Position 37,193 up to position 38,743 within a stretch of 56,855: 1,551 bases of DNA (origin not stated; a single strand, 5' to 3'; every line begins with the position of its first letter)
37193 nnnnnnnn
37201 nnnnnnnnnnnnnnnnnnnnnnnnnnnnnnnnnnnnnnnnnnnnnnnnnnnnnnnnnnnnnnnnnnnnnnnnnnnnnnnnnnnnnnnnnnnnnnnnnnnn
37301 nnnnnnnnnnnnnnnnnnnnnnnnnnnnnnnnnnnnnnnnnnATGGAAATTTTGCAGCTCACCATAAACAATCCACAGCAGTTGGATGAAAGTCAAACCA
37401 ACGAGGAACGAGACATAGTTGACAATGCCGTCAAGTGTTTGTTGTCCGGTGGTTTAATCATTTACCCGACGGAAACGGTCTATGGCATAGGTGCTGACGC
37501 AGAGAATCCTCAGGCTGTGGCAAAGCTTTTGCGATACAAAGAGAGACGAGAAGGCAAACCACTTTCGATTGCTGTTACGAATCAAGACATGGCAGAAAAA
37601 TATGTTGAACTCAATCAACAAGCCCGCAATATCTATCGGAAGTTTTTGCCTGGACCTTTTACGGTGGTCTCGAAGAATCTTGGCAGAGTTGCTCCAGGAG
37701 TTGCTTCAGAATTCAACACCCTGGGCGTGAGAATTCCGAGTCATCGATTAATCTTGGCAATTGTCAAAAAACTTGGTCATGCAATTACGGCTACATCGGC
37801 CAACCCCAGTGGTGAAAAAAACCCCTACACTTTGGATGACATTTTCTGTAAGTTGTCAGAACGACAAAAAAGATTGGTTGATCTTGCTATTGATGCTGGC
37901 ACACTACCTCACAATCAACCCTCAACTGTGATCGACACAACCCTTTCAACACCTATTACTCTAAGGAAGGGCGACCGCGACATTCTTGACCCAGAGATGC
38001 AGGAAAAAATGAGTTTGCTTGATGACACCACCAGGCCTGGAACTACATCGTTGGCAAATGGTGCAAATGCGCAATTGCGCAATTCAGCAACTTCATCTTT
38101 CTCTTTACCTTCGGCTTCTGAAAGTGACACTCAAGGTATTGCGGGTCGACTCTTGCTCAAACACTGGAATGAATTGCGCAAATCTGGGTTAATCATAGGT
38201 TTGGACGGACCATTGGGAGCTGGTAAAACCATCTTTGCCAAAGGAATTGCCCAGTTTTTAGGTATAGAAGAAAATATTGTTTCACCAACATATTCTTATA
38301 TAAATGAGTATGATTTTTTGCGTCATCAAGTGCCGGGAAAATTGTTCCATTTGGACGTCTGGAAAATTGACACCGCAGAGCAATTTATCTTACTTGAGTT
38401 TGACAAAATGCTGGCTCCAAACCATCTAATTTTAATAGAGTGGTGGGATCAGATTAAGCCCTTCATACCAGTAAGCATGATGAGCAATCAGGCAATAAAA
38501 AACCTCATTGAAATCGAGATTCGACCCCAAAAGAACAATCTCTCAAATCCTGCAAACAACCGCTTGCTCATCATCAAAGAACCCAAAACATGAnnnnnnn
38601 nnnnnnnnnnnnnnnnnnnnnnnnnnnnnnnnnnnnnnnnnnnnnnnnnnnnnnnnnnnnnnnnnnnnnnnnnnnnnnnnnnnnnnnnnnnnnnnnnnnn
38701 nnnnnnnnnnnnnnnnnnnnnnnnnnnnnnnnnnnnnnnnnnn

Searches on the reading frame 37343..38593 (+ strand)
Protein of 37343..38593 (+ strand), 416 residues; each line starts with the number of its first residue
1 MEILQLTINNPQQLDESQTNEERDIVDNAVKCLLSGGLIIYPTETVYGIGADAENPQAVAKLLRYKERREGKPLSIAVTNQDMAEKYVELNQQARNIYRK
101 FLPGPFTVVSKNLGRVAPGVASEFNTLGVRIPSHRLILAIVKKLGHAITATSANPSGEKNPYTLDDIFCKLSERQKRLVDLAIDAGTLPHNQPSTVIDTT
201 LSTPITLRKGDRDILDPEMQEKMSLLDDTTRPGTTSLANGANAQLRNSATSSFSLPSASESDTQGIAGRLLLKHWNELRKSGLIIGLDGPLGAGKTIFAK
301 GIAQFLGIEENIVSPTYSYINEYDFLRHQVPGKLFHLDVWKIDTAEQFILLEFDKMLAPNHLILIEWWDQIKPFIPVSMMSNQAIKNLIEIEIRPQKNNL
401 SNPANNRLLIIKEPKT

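Call 8: search_protein_families(library=pfam, proteins=[window:37343-38593:+])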
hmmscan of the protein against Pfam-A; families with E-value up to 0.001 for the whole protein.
window:37343-38593:+ (416 aa): 2 families
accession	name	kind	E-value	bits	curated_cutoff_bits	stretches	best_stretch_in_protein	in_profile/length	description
PF01300.24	Sua5_yciO_yrdC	-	3e-48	164.1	25.1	1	33-210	3-178/178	Telomere recombination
PF02367.23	TsaE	-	2.1e-24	86.3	26.6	1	276-380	15-114/128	Threonylcarbamoyl adenosine biosynthesis protein TsaE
